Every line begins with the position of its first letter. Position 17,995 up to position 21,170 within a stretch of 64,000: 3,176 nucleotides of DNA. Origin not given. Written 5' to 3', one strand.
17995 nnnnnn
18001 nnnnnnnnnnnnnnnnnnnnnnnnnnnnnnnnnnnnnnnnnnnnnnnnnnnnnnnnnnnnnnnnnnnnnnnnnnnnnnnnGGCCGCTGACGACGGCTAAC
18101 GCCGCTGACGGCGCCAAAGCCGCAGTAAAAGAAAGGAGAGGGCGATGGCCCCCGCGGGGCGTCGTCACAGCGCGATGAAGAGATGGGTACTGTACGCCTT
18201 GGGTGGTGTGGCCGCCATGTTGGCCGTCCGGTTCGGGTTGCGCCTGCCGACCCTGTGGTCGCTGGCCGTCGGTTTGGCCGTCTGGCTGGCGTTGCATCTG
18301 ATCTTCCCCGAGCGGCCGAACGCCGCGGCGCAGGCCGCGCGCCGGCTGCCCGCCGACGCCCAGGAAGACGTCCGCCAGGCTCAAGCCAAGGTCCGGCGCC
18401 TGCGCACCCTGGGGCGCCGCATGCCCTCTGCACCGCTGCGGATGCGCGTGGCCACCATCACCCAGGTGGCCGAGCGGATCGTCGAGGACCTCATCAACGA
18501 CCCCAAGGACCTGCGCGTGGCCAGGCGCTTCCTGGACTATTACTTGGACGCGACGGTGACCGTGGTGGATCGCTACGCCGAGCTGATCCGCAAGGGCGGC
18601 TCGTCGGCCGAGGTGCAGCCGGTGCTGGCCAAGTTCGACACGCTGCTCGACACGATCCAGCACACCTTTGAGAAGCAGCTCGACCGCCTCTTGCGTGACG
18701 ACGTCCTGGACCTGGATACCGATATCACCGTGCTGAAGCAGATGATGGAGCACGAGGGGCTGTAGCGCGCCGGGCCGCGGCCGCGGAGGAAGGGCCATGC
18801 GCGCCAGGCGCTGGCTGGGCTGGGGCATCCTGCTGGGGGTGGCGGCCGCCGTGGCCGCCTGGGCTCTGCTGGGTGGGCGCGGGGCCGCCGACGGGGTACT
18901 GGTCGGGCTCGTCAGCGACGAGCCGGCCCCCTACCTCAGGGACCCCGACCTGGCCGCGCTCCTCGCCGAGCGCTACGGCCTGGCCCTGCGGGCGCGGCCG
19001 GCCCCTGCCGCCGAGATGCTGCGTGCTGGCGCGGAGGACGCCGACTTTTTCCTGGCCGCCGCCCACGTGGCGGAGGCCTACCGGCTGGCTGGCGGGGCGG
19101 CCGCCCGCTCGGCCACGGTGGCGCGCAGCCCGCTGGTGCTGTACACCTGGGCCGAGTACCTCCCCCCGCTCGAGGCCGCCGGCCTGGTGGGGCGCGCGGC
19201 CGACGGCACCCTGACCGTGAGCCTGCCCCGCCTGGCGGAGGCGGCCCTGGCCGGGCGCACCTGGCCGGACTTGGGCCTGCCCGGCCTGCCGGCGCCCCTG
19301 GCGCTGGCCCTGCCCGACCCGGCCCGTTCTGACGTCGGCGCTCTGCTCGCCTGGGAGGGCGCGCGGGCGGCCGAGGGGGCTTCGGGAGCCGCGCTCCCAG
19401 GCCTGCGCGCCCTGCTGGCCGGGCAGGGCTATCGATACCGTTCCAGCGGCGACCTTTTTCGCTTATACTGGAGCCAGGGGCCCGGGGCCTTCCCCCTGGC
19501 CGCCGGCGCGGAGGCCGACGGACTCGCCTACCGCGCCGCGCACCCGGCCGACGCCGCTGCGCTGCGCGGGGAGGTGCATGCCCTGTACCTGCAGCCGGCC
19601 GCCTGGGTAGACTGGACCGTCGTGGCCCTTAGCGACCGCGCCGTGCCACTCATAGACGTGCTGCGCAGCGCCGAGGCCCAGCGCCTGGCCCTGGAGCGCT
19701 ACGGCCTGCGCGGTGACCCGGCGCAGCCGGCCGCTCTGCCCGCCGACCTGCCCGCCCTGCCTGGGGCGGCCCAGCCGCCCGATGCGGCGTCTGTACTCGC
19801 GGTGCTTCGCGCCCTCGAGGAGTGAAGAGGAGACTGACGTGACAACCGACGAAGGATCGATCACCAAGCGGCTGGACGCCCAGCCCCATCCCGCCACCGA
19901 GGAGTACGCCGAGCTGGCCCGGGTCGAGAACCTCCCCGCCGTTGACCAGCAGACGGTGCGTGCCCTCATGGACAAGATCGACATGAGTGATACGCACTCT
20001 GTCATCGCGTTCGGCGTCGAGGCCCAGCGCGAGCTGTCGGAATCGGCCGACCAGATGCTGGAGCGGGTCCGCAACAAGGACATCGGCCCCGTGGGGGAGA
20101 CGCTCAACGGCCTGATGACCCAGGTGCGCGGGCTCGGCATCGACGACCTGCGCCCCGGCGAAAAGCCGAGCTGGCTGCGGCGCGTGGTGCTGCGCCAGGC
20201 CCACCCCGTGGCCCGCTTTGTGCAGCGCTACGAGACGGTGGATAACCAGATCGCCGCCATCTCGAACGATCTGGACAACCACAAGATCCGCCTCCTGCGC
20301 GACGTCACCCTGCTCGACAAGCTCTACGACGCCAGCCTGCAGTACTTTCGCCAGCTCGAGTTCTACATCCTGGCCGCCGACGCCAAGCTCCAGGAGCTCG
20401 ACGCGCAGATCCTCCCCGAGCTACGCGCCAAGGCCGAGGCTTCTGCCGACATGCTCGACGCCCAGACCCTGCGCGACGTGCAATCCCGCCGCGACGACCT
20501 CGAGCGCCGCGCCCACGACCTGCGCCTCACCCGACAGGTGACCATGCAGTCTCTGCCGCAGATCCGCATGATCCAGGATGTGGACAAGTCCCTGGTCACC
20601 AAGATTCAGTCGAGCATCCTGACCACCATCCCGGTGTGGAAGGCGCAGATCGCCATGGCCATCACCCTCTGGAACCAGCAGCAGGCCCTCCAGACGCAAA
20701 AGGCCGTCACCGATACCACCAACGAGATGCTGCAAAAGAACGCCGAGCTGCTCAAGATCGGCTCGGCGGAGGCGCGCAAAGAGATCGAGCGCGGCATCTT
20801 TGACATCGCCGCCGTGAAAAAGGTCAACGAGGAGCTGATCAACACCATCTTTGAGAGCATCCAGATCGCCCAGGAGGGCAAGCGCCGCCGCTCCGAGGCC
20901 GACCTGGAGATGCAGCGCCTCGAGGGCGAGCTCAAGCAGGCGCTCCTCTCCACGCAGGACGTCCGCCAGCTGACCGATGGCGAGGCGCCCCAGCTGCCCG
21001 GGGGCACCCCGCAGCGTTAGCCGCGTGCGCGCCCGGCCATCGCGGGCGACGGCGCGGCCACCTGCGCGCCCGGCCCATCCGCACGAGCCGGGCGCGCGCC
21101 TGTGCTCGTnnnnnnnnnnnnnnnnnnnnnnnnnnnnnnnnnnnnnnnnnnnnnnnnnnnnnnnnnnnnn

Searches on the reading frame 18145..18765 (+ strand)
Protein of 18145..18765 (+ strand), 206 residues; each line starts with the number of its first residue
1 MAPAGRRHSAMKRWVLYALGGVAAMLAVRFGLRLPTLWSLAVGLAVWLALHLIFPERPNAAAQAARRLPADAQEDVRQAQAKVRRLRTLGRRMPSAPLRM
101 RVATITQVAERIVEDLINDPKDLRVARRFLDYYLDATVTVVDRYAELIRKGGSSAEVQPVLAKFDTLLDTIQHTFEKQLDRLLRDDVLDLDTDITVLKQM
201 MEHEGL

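Call 76: search_protein_families(library=pfam, proteins=[window:18145-18765:+], max_evalue=0.0001)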
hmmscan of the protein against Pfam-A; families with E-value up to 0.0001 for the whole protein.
window:18145-18765:+ (206 aa): 1 family
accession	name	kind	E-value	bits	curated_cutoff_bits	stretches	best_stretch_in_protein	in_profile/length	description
PF10112.14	Halogen_Hydrol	-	1e-32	114.1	29.8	1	13-196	3-190/191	5-bromo-4-chloroindolyl phosphate hydrolysis protein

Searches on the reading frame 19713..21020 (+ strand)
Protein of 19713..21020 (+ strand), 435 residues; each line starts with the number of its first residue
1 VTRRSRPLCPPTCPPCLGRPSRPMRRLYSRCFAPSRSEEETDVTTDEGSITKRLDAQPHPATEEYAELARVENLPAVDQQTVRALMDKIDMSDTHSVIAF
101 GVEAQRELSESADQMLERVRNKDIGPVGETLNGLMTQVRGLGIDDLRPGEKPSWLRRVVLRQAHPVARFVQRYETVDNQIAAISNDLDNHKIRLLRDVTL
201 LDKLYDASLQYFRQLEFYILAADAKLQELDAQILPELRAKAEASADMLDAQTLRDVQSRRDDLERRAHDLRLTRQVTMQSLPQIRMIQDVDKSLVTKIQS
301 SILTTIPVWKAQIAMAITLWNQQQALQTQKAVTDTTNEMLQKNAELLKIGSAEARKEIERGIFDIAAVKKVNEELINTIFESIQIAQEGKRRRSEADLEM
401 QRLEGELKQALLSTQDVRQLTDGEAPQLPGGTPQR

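Call 76: search_protein_families(library=pfam, proteins=[window:19713-21020:+], max_evalue=0.0001)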
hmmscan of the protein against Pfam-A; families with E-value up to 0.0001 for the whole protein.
window:19713-21020:+ (435 aa): 1 family
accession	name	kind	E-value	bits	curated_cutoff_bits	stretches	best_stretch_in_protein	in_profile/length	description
PF05816.16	TelA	-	1.1e-108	363.8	30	1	82-412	1-331/332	Toxic anion resistance protein (TelA)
